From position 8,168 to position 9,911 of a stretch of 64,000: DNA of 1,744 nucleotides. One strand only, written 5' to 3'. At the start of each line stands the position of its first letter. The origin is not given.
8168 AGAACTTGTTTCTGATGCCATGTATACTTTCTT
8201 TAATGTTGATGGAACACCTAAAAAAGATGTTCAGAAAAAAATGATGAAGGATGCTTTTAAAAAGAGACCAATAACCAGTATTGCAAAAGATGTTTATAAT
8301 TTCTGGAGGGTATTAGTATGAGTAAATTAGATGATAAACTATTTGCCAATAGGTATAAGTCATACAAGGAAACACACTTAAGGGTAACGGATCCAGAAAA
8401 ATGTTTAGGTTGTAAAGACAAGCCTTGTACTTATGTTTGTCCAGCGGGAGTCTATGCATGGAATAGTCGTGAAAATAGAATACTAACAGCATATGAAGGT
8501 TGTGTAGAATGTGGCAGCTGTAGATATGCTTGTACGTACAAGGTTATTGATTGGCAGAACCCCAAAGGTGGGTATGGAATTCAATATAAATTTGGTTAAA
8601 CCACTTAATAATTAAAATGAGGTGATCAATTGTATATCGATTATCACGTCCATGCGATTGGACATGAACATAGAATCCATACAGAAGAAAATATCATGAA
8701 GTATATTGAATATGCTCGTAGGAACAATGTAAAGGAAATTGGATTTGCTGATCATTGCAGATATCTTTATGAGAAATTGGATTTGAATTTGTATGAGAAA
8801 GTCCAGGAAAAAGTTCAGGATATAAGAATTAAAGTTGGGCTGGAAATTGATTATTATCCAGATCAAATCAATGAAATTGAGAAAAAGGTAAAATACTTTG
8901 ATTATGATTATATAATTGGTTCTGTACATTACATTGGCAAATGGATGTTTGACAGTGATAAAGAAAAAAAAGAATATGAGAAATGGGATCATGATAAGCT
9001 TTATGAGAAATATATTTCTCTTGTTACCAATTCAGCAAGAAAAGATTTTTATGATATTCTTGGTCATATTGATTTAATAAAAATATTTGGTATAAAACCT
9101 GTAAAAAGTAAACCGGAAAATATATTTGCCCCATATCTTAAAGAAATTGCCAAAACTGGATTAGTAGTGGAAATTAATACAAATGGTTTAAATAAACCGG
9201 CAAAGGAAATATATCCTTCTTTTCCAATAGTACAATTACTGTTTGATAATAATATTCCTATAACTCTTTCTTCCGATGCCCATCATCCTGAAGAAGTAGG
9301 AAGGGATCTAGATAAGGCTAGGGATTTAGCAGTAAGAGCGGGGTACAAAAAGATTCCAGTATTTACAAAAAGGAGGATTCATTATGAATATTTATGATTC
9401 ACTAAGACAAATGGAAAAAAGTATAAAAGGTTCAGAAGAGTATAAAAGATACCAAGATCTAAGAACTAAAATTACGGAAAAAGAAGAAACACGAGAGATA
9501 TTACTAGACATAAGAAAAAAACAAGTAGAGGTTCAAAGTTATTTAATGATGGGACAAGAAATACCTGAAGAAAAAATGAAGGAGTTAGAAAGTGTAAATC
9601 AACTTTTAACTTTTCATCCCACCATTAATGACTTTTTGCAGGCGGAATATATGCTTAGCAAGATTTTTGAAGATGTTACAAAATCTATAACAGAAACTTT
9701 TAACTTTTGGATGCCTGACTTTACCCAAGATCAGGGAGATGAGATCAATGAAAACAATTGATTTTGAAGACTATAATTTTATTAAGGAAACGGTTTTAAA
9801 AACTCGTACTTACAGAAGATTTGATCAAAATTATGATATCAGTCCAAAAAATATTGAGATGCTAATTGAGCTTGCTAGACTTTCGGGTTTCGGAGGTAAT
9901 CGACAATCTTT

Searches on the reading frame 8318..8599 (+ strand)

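Call 57: search_protein_families(library=pfam, proteins=[window:8318-8599:+], max_evalue=0.001)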
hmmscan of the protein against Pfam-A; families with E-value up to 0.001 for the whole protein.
window:8318-8599:+ (93 aa): 11 families
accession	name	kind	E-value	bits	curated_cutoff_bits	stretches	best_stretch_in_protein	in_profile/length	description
PF12838.12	Fer4_7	-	1.2e-08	35.7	27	1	18-45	27-52/52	4Fe-4S dicluster domain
PF05187.19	Fer4_ETF_QO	-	1.5e-08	35.2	24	1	15-91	20-104/104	Electron transfer flavoprotein-ubiquinone oxidoreductase, 4Fe-4S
PF12797.12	Fer4_2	-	5.4e-08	32.7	24.5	1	23-43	4-22/22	4Fe-4S binding domain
PF13237.11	Fer4_10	-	8.6e-08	32.4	25.5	1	23-72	3-52/53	4Fe-4S dicluster domain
PF13187.11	Fer4_9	-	1.1e-06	29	27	1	28-77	1-52/52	4Fe-4S dicluster domain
PF13183.11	Fer4_8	-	1.2e-05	26.2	27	0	60-75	3-19/68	4Fe-4S dicluster domain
PF12837.12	Fer4_6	-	4e-05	23.8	25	1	24-46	4-24/24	4Fe-4S binding domain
PF14697.11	Fer4_21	-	8.9e-05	23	35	0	17-43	30-53/59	4Fe-4S dicluster domain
PF13247.11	Fer4_11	-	9.9e-05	22.9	26.2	1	25-82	6-64/100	4Fe-4S dicluster domain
PF13534.11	Fer4_17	-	0.00019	22.3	22.2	0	53-75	37-59/61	4Fe-4S dicluster domain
PF13484.11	Fer4_16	-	0.00036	21.7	30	0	62-79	2-19/66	4Fe-4S double cluster binding domain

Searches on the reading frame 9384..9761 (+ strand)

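Call 57: search_protein_families(library=pfam, proteins=[window:9384-9761:+], max_evalue=0.001)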
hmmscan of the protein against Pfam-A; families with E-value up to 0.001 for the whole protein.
window:9384-9761:+ (125 aa): 1 family
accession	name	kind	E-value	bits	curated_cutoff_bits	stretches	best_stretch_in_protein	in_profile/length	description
PF06133.16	Com_YlbF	-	8.8e-22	78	23.9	1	3-105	1-103/105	Control of competence regulator ComK, YlbF/YmcA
